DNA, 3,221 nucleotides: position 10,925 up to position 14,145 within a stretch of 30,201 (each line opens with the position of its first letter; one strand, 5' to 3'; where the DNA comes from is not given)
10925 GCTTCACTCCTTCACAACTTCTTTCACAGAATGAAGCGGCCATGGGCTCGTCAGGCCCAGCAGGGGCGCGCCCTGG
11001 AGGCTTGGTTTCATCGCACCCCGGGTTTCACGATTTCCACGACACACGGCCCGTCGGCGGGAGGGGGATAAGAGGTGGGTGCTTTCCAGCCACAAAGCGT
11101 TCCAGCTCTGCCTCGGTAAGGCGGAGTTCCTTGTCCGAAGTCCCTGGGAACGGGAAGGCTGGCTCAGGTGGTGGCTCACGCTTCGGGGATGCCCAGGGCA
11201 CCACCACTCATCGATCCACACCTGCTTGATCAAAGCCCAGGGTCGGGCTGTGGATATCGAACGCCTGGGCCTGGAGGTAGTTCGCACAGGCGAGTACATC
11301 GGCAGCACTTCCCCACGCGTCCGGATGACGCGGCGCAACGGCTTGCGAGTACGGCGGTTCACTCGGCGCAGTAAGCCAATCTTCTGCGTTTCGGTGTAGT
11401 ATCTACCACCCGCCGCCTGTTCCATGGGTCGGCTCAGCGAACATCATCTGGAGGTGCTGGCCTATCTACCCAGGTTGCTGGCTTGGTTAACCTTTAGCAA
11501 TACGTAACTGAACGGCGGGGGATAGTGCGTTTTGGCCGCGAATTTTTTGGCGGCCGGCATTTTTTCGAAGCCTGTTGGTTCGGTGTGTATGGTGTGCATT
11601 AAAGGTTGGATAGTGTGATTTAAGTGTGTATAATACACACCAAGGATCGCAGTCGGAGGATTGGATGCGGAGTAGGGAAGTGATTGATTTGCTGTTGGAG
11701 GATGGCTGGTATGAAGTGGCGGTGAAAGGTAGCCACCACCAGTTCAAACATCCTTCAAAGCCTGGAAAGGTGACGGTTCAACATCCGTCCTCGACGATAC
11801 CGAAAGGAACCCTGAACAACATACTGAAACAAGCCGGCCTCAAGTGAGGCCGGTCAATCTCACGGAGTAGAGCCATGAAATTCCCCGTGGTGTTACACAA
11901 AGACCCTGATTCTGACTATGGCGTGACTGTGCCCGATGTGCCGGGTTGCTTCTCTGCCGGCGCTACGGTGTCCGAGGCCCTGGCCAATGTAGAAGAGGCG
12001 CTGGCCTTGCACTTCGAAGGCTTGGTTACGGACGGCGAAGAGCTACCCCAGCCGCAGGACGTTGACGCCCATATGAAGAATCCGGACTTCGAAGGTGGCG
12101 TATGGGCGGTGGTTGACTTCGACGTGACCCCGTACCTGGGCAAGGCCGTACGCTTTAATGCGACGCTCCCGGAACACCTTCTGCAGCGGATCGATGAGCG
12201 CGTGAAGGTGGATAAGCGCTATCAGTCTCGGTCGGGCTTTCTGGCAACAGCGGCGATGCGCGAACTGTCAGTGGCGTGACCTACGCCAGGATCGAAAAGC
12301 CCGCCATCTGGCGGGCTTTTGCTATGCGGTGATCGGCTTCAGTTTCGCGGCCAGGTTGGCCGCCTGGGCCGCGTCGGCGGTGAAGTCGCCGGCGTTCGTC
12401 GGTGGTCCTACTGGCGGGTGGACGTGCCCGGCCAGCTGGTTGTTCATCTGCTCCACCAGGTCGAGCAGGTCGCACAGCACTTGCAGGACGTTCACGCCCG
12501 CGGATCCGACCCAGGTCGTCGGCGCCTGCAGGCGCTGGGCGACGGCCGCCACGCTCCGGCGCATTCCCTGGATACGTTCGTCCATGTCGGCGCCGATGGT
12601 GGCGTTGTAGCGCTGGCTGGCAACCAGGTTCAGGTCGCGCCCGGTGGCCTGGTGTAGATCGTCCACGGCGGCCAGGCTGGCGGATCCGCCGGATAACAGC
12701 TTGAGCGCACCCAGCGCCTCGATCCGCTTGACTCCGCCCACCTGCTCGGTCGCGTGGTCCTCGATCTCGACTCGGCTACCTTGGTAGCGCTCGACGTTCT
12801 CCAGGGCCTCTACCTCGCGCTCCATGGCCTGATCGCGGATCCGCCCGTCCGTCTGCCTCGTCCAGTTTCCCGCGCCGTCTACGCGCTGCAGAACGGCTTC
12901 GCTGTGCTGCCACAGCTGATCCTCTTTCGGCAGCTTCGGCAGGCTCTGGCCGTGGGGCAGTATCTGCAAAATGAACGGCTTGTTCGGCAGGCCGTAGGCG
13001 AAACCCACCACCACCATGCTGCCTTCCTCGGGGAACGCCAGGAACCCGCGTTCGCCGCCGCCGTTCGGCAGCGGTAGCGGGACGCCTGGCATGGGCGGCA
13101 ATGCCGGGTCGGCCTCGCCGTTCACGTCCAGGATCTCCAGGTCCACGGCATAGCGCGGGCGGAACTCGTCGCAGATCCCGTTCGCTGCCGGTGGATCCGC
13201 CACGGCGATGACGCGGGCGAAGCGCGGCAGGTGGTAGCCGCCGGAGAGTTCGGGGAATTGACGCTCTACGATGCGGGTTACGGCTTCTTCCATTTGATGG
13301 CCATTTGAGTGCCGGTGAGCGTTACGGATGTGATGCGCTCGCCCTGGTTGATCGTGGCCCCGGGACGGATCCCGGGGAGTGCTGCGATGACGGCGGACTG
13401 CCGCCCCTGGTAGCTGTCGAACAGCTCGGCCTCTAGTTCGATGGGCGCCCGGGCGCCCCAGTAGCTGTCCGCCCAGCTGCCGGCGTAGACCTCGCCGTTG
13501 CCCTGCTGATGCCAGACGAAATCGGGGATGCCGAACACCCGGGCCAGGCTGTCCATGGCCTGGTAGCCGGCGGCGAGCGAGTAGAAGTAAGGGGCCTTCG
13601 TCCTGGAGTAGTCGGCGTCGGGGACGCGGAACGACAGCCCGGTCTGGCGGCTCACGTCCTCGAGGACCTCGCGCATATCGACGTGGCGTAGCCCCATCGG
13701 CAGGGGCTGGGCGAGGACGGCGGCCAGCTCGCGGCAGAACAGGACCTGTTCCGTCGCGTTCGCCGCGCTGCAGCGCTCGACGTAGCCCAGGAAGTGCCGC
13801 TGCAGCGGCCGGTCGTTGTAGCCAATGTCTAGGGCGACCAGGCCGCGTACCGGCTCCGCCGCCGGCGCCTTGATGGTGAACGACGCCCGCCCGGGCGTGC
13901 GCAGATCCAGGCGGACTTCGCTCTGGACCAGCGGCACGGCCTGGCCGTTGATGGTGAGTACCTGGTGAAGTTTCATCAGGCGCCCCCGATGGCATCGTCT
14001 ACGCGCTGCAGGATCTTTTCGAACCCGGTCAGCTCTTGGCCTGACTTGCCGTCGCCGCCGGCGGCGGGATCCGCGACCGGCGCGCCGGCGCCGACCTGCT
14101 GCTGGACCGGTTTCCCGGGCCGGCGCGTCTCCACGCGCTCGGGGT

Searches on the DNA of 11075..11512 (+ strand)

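Call 102: search_dna_similar(query=window:11075-11512:+, collection=phages, mode=distant, max_rows=15)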
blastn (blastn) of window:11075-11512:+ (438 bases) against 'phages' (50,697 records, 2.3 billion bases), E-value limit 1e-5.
Records with a match: 3; places in all: 3; records where one place covers at least 80% of the query: 3.
Best place of each record, by identity: 90-95% 1; 80-90% 2.
By first word of the organism name: Pseudomonas 3.
By host as written in the record: Pseudomonas aeruginosa 2; Pseudomonas aeruginosa BWKH14 1.
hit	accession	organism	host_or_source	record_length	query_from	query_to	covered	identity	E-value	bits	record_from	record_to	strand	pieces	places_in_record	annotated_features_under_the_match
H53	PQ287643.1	Pseudomonas phage HHBS14_1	Pseudomonas aeruginosa BWKH14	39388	10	377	84%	91.5%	1e-135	488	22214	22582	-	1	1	RNA polymerase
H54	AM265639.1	Pseudomonas phage LKA1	Pseudomonas aeruginosa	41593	10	376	84%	83.6%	2e-94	351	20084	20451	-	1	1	gp37: putative RNA polymerase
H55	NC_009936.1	Pseudomonas phage LKA1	Pseudomonas aeruginosa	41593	10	376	84%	83.6%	2e-94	351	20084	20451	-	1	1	gp37: RNA polymerase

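Call 103: get_annotated_region(hit=H53, flank=200)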
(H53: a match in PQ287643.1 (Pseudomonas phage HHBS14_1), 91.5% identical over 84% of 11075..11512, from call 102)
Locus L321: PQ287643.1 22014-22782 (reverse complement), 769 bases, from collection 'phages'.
description: Pseudomonas phage HHBS14_1, complete genome.
organism: Pseudomonas phage HHBS14_1 (NCBI taxid 3390389)
taxonomy: Viruses
host: Pseudomonas aeruginosa BWKH14; source: sewage waters; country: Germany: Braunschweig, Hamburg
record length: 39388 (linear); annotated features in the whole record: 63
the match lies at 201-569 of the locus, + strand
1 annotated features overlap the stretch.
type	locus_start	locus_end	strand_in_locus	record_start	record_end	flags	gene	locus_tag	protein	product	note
CDS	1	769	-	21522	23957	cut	-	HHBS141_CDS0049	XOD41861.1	RNA polymerase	-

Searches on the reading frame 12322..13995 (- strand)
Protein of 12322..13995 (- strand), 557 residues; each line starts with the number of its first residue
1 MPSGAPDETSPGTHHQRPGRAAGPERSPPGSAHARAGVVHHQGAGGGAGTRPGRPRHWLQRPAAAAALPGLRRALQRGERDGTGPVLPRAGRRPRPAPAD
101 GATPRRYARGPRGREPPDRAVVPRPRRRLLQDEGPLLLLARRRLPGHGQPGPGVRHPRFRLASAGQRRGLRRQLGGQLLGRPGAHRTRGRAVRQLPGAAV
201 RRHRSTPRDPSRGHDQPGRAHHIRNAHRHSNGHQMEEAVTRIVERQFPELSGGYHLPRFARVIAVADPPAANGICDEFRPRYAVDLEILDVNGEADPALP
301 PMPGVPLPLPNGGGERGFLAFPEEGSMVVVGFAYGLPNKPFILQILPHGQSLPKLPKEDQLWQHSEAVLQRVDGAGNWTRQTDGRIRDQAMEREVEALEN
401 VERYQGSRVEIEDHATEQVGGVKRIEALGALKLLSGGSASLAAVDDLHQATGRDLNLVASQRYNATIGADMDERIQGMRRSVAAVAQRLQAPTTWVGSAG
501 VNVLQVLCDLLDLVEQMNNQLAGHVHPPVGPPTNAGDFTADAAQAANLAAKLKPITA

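Call 56: find_related_loci(query=window:12322-13995:-, collection=viral_contigs, flank=4000)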
Query window:12322-13995:- (557 aa) in viral_contigs; peptide patterns used: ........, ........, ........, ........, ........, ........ (x = any residue, [..] = any of these).
50 stretches matched a pattern; 27 encode a relative of the query (tblastn E <= 1e-3); 27 distinct loci.
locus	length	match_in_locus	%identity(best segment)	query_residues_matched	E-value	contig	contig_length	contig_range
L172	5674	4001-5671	100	1-557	0e+0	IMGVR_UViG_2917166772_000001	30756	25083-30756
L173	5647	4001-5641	86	8-556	0e+0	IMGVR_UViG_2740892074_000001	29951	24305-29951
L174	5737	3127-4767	83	8-556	0e+0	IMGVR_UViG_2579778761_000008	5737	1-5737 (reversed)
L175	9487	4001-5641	84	8-556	0e+0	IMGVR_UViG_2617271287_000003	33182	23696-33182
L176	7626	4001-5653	59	4-556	0e+0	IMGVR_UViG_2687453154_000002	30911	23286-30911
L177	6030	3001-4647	59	3-557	0e+0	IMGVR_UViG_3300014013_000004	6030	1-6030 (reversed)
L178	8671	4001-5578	59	23-556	0e+0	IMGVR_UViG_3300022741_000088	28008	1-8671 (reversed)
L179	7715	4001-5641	60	8-556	0e+0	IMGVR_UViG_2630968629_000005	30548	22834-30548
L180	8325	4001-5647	57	8-556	0e+0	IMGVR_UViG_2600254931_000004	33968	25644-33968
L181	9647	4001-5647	57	8-556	2e-176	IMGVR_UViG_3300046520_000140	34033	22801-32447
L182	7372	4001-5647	56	8-556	3e-176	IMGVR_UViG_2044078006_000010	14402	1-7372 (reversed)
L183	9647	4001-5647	59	3-557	8e-174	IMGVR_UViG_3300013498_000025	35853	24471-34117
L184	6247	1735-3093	64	104-556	4e-175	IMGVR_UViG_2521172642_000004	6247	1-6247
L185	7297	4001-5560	57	27-556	7e-173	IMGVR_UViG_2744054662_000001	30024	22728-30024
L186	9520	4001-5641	56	8-556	3e-171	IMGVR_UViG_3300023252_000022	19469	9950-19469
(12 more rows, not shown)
